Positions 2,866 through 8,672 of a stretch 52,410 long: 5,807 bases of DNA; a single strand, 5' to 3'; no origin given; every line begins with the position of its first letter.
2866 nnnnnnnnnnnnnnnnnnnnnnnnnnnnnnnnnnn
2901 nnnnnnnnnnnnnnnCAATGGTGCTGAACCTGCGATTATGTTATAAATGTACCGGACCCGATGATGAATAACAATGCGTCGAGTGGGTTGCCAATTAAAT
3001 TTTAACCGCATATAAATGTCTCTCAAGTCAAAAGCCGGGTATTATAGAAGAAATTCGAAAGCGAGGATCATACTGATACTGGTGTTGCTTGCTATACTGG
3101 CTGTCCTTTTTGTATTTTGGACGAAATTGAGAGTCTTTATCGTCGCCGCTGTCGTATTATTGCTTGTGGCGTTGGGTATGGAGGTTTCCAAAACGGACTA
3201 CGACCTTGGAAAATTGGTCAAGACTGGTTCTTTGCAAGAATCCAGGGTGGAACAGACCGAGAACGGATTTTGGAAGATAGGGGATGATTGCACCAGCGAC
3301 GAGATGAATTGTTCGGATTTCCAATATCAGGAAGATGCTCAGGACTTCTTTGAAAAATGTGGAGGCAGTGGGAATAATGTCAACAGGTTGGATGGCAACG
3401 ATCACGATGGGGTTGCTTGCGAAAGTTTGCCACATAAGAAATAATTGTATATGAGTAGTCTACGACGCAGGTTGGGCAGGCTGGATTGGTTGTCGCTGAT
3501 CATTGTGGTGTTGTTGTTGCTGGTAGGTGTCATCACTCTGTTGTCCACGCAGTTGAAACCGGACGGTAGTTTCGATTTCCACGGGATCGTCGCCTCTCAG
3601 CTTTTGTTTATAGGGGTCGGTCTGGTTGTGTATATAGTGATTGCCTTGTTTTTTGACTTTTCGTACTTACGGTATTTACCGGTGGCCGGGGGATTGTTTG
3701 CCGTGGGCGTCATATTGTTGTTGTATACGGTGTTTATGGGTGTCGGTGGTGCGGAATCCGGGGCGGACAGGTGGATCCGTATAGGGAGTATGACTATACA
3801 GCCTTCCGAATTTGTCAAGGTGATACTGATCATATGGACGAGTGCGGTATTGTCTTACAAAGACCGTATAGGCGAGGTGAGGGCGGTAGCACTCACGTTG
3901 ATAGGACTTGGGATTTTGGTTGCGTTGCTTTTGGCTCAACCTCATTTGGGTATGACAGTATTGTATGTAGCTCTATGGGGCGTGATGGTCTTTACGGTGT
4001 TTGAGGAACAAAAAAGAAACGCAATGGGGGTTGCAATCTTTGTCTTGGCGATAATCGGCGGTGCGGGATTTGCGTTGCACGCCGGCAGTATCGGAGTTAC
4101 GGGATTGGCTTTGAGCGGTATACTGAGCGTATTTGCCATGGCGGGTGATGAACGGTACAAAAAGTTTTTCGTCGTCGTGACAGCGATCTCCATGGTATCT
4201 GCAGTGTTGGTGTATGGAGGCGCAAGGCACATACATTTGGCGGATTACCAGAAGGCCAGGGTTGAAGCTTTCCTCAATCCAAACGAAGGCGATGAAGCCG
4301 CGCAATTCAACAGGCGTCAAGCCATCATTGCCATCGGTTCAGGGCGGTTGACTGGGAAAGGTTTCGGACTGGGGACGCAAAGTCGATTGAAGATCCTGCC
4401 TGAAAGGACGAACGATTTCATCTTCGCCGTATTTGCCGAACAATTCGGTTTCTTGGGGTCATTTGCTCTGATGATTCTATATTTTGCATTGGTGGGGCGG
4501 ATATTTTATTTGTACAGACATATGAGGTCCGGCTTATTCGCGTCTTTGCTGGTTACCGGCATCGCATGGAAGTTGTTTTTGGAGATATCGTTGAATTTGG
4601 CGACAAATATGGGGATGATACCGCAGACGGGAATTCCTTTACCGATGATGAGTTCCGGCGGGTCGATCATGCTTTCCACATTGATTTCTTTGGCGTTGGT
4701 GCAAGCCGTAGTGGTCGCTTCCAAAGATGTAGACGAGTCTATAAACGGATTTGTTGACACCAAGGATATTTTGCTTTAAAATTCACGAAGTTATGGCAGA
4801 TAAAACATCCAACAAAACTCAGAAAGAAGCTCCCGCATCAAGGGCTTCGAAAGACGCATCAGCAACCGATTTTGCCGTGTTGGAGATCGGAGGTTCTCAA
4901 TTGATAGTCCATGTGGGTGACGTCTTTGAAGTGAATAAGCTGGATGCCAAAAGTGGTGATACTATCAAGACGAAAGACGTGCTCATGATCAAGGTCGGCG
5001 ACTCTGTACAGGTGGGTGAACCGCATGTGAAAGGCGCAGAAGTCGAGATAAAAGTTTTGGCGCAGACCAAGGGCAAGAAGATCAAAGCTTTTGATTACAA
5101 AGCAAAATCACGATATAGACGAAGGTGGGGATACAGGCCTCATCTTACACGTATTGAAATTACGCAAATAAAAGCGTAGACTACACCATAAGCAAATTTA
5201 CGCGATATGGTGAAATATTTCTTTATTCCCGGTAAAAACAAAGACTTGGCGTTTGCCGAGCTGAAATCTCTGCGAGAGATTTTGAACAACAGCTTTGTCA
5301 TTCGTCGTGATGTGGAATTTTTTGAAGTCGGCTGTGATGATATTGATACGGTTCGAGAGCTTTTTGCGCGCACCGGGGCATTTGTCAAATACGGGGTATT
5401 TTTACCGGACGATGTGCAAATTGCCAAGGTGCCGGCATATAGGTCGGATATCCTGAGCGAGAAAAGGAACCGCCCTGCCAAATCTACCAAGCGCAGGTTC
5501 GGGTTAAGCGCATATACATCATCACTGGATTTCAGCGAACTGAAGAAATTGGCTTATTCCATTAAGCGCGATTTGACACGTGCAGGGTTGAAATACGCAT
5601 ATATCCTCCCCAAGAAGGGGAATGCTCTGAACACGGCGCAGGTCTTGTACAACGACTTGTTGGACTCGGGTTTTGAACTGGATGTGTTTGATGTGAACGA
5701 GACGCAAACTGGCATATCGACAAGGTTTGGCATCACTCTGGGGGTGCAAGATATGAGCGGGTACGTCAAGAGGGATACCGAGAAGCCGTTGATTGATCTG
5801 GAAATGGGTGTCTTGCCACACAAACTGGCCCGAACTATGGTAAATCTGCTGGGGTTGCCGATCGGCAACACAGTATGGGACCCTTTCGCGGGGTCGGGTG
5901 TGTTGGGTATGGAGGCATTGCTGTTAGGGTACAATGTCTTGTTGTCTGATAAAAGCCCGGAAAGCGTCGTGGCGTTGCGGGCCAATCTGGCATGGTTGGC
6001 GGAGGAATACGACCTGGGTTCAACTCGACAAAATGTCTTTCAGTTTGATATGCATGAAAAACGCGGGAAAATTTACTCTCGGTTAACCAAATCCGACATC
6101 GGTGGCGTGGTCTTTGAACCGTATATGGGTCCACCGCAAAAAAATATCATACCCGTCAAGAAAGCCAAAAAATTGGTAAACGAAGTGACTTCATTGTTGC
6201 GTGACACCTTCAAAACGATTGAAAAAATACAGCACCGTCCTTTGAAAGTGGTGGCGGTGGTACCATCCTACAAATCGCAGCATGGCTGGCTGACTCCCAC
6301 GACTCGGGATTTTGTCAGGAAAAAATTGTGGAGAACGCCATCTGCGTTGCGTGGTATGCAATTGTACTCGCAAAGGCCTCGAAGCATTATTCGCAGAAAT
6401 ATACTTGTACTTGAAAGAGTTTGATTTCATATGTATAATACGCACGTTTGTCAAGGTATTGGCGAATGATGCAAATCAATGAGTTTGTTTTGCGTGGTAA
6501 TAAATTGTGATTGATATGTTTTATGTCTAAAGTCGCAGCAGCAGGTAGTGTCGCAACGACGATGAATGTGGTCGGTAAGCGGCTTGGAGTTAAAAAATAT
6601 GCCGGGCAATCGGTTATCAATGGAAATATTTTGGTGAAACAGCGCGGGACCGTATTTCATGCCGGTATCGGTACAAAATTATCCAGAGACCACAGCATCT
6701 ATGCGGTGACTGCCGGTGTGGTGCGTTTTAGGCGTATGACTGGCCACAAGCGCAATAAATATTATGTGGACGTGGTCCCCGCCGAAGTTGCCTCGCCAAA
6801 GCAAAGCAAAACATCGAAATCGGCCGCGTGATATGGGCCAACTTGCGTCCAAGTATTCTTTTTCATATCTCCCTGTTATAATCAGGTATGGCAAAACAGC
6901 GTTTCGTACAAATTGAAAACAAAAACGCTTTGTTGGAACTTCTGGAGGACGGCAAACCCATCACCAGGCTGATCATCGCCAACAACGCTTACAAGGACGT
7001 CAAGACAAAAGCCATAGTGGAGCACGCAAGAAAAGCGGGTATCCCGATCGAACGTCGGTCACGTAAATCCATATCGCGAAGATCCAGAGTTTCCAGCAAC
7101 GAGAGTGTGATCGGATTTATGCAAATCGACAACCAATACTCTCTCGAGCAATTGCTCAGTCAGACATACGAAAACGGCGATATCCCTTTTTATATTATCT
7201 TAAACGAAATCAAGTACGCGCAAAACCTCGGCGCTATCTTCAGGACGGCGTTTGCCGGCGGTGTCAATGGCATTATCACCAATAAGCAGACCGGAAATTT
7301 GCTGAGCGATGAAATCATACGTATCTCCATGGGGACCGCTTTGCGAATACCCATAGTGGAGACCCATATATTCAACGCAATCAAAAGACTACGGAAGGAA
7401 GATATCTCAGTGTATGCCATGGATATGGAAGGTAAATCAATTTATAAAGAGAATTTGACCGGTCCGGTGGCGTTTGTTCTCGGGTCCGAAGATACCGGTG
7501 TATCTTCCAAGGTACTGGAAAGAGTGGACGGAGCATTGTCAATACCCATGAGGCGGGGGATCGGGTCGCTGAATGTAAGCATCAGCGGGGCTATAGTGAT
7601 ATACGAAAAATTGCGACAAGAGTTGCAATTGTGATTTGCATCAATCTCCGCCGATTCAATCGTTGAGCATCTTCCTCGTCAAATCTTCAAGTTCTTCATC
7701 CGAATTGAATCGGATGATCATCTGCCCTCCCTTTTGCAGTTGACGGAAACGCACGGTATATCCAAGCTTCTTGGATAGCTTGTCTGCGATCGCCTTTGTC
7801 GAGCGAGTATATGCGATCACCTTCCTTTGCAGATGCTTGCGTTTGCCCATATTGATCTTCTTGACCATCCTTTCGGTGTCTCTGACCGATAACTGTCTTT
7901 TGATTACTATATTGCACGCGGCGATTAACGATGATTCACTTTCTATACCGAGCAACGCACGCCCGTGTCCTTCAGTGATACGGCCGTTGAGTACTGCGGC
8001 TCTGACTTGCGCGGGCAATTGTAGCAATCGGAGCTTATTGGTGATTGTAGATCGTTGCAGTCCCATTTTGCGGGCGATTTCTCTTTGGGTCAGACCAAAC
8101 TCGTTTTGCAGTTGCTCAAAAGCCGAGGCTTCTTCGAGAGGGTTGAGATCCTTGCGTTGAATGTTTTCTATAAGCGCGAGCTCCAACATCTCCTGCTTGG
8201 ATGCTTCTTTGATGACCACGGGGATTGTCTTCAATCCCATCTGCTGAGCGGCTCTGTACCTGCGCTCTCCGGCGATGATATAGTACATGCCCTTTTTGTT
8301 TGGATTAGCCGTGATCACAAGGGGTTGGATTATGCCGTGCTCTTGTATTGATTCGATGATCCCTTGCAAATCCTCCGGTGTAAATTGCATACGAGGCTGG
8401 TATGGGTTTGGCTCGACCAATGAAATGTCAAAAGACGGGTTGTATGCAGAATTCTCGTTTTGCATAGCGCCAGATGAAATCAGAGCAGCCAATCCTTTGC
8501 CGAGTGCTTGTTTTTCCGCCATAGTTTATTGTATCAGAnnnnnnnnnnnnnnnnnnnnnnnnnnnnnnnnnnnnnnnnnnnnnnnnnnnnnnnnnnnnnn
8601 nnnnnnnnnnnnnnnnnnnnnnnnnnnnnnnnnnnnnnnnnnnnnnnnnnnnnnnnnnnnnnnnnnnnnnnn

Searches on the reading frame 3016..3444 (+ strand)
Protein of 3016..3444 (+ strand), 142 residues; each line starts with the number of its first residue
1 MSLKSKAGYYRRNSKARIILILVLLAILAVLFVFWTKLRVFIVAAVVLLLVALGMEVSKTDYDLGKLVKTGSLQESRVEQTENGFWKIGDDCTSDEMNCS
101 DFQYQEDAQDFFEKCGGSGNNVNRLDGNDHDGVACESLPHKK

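Call 72: search_protein_families(library=pfam, max_evalue=0.001, proteins=[window:3016-3444:+])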
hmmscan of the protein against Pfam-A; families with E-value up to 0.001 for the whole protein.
window:3016-3444:+ (142 aa): 1 family
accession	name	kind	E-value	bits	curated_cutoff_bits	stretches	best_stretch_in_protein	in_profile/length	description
PF04932.20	Wzy_C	-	0.00067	19.9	31.7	1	16-69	15-76/149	O-Antigen ligase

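Call 92: find_encoding_contigs(protein=window:3016-3444:+, flank=10000, max_places=10)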
Protein window:3016-3444:+ (142 aa): 6 contigs read that carry it; 5 places shown.
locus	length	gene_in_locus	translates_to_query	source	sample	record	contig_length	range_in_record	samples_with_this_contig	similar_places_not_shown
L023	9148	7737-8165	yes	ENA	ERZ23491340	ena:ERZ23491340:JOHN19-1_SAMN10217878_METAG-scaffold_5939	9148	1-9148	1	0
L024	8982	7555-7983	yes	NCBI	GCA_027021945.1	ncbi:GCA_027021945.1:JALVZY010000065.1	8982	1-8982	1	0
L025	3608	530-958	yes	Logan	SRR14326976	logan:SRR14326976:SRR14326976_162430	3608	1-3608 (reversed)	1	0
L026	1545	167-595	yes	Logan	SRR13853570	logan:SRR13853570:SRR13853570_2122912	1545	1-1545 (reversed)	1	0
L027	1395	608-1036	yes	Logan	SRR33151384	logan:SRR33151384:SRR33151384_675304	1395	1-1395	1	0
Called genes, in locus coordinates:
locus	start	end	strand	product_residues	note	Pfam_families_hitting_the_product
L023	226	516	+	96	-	-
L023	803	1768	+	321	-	-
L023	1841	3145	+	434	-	-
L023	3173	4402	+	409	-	PF00091:Tubulin, PF12327:FtsZ_C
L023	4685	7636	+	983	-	PF00133:tRNA-synt_1, PF09334:tRNA-synt_1g (faint), PF08264:Anticodon_1, PF19302:DUF5915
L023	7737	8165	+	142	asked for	-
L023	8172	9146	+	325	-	?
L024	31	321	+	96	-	-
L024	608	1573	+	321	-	-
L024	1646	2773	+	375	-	-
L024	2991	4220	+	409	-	PF00091:Tubulin, PF12327:FtsZ_C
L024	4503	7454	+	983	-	PF00133:tRNA-synt_1, PF09334:tRNA-synt_1g (faint), PF08264:Anticodon_1, PF19302:DUF5915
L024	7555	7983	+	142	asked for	-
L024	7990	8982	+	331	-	?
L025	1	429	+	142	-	?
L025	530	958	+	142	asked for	-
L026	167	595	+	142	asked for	-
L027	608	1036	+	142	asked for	-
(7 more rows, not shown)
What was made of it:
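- Tried and rejected: Extending the genome beyond the window through neighbouring proteins: 4.7 kb gained upstream, which revealed F (call 92).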

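Call 104: search_protein_families(library=pfam, max_evalue=1, proteins=[L023:208-621:-, L023:446-781:+, L023:205-513:+, L023:517-795:+])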
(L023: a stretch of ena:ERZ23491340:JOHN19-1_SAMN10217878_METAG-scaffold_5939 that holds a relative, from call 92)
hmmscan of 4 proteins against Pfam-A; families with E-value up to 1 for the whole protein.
L023:208-621:- (138 aa): 0 families

L023:446-781:+ (112 aa): 0 families

L023:205-513:+ (103 aa): 0 families

L023:517-795:+ (93 aa): 0 families

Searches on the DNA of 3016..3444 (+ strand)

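Call 105: search_rna_families(source=L023, start=1, end=900, threshold=evalue, max_evalue=5)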
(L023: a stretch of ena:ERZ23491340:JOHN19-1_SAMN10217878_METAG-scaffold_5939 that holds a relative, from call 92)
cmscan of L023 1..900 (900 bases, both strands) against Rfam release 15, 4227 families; matches with E-value up to 5: 1.
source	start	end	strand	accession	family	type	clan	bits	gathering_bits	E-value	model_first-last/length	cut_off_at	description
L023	281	374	+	RF00619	U6atac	Gene; snRNA; splicing;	CL00009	11.1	33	4.6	1-126/126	no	U6atac minor spliceosomal RNA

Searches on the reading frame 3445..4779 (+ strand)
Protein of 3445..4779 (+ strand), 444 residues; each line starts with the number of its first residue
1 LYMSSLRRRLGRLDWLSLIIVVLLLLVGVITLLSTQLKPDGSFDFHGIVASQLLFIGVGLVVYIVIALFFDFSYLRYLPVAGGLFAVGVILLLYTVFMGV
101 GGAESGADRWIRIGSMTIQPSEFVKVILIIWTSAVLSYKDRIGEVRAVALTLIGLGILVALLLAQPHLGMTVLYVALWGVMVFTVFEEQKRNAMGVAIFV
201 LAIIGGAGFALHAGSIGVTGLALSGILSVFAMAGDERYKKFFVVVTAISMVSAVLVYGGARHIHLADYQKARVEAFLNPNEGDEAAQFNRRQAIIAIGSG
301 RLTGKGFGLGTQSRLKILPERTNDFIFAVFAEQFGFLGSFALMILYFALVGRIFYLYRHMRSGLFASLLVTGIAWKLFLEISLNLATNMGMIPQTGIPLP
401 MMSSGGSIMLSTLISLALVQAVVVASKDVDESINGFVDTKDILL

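Call 72: search_protein_families(library=pfam, max_evalue=0.001, proteins=[window:3445-4779:+])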
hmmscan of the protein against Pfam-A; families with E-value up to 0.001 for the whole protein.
window:3445-4779:+ (444 aa): 1 family
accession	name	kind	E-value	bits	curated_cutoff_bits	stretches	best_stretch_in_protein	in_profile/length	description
PF01098.24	FTSW_RODA_SPOVE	-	5.4e-67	226.7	26.4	2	202-424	140-352/356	Cell cycle protein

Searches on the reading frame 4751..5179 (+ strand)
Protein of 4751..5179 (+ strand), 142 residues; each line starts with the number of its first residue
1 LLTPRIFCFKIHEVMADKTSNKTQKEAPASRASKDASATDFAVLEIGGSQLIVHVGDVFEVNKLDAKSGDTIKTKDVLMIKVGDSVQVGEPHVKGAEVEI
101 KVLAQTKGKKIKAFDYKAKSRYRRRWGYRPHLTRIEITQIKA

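Call 72: search_protein_families(library=pfam, max_evalue=0.001, proteins=[window:4751-5179:+])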
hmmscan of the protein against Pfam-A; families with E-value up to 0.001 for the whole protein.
window:4751-5179:+ (142 aa): 1 family
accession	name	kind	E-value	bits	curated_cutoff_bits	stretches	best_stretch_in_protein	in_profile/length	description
PF00829.26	Ribosomal_L21p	-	5e-30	104.1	27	1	41-140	2-99/99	Ribosomal prokaryotic L21 protein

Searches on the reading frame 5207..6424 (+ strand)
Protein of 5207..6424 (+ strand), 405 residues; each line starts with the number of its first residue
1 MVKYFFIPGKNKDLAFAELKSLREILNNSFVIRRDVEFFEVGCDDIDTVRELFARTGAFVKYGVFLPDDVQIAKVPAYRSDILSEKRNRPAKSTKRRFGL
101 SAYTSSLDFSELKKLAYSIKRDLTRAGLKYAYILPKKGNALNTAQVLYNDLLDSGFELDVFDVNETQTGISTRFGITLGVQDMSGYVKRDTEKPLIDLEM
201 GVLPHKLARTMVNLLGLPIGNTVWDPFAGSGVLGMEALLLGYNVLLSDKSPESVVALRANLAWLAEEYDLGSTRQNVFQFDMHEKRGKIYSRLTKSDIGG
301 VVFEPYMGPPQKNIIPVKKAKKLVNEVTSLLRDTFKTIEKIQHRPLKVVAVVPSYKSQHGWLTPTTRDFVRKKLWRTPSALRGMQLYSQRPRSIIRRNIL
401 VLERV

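Call 72: search_protein_families(library=pfam, max_evalue=0.001, proteins=[window:5207-6424:+])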
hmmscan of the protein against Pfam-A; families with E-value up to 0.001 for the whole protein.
window:5207-6424:+ (405 aa): 4 families
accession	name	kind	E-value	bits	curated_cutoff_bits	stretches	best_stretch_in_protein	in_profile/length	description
PF03602.21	Cons_hypoth95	-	6.8e-06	26.3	24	1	213-268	34-91/182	Conserved hypothetical protein 95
PF01170.24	UPF0020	-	1.5e-05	25.2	22.3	1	201-245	10-54/197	RMKL-like, methyltransferase domain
PF01555.25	N6_N4_Mtase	-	2e-05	25.1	26.7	1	202-253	165-215/221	DNA methylase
PF02086.21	MethyltransfD12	-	0.00096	19.4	22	0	220-260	21-61/253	D12 class N6 adenine-specific DNA methyltransferase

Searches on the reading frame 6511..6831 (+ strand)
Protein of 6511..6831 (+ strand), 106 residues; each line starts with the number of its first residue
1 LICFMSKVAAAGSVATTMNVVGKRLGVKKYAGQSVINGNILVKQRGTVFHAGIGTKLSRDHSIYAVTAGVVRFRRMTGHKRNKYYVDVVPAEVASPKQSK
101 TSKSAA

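Call 72: search_protein_families(library=pfam, max_evalue=0.001, proteins=[window:6511-6831:+])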
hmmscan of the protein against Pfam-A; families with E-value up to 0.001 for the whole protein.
window:6511-6831:+ (106 aa): 1 family
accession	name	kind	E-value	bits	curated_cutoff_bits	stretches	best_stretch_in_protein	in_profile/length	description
PF01016.24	Ribosomal_L27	-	2.5e-22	79.1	20.5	1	9-86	4-77/79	Ribosomal L27 protein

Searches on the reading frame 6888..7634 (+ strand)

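Call 72: search_protein_families(library=pfam, max_evalue=0.001, proteins=[window:6888-7634:+])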
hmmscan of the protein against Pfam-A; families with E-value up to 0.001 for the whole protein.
window:6888-7634:+ (248 aa): 2 families
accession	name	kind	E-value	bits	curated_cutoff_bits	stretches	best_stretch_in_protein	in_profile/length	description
PF00588.24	SpoU_methylase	-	2.7e-34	118.7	29.7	1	101-239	2-142/142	SpoU rRNA Methylase family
PF08032.17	SpoU_sub_bind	-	4.3e-05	24.2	22.8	1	12-64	5-56/76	RNA 2'-O ribose methyltransferase substrate binding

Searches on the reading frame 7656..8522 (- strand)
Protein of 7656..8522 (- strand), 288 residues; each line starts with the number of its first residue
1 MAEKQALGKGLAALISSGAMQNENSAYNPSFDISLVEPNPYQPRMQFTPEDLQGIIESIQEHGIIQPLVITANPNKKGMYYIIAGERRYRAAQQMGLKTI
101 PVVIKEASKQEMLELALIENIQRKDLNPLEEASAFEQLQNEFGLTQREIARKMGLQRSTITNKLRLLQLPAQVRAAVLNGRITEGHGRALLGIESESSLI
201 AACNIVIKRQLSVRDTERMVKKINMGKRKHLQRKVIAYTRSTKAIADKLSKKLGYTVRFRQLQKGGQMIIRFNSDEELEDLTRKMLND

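Call 72: search_protein_families(library=pfam, max_evalue=0.001, proteins=[window:7656-8522:-])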
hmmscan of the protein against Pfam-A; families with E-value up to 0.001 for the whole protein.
window:7656-8522:- (288 aa): 5 families
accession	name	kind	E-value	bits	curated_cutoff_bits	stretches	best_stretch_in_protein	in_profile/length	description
PF17762.8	HTH_ParB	-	5e-36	123.4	22.6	1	124-224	1-101/102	ParB HTH domain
PF02195.25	ParB_N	-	1.7e-31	108.5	26.3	1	32-122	7-95/95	ParB N-terminal domain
PF23552.2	ParB_C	-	2.2e-08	33.9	23.8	1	241-284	4-48/50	ParB dimerisation domain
PF12802.13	MarR_2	-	0.00048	20.7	27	0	126-168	3-45/61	MarR family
PF01381.28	HTH_3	-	0.00077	19.9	23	0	141-161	7-27/55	Helix-turn-helix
